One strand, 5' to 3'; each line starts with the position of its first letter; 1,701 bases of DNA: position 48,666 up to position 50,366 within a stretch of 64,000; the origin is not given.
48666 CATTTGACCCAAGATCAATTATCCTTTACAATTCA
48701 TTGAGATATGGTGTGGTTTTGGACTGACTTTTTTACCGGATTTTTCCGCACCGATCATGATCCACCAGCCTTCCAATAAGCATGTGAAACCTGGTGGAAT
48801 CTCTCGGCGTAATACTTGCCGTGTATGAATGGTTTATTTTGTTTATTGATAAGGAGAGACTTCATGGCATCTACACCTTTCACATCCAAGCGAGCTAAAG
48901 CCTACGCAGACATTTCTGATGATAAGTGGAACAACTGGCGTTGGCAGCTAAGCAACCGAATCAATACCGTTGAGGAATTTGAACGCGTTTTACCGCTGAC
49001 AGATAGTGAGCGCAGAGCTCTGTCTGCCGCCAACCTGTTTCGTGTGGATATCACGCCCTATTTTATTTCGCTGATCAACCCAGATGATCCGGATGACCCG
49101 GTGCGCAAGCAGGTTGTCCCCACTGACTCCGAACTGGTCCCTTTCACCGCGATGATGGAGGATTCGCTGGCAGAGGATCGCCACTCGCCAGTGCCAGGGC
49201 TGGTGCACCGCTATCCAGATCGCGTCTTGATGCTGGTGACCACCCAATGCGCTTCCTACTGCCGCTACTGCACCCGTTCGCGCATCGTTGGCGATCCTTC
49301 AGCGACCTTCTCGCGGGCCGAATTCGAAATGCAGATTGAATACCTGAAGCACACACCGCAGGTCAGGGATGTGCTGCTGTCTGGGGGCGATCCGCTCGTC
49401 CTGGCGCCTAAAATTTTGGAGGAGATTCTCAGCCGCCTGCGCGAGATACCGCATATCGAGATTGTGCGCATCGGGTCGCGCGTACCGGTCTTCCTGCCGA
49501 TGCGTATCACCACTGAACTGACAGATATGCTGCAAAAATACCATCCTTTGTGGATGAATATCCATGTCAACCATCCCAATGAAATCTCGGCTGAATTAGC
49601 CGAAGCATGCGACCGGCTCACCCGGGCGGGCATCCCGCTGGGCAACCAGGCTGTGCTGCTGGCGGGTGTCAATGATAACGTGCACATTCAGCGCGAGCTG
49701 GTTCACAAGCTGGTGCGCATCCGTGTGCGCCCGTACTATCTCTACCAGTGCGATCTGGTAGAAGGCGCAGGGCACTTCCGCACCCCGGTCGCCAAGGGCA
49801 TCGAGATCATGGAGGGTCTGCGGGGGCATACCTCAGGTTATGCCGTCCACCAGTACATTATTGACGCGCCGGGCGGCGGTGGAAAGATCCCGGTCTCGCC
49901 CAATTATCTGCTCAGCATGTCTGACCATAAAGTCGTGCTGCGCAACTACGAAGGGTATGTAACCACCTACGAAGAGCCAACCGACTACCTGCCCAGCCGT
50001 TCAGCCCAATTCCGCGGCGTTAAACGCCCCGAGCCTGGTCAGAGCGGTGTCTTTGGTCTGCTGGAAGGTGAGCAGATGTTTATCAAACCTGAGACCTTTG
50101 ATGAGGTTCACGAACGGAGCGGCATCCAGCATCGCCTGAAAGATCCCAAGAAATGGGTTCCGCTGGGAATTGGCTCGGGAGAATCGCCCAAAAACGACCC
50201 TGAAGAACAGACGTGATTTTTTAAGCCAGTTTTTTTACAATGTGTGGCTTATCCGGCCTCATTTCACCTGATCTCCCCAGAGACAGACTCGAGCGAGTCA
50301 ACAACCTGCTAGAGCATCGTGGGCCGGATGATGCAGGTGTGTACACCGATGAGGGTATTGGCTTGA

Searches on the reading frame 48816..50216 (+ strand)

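Call 39: search_protein_families(library=ncbifam, max_evalue=1e-10, proteins=[window:48816-50216:+])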
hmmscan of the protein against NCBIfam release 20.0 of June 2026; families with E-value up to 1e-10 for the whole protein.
window:48816-50216:+ (466 aa): 6 families
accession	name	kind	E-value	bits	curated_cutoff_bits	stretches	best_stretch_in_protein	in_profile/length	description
TIGR03820.1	lys_2_3_AblA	equivalog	6.1e-162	539.1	525.4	1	34-394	3-367/417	lysine 2,3-aminomutase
TIGR04368.1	Glu_2_3_NH3_mut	equivalog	7.1e-132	439.8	650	1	26-386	43-403/404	glutamate 2,3-aminomutase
TIGR04468.1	arg_2_3_am_muta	equivalog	3.1e-120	401.4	600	1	37-381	1-347/351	arginine 2,3-aminomutase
TIGR00238.1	TIGR00238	subfamily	3e-109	365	199.2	1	28-353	4-331/331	KamA family radical SAM protein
TIGR03822.1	AblA_like_2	hypoth_equivalog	2.1e-96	322.7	396.25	1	70-365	22-320/321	lysine-2,3-aminomutase-like protein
TIGR03821.1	EFP_modif_epmB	equivalog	3.9e-79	266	369.3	1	41-359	1-320/321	EF-P beta-lysylation protein EpmB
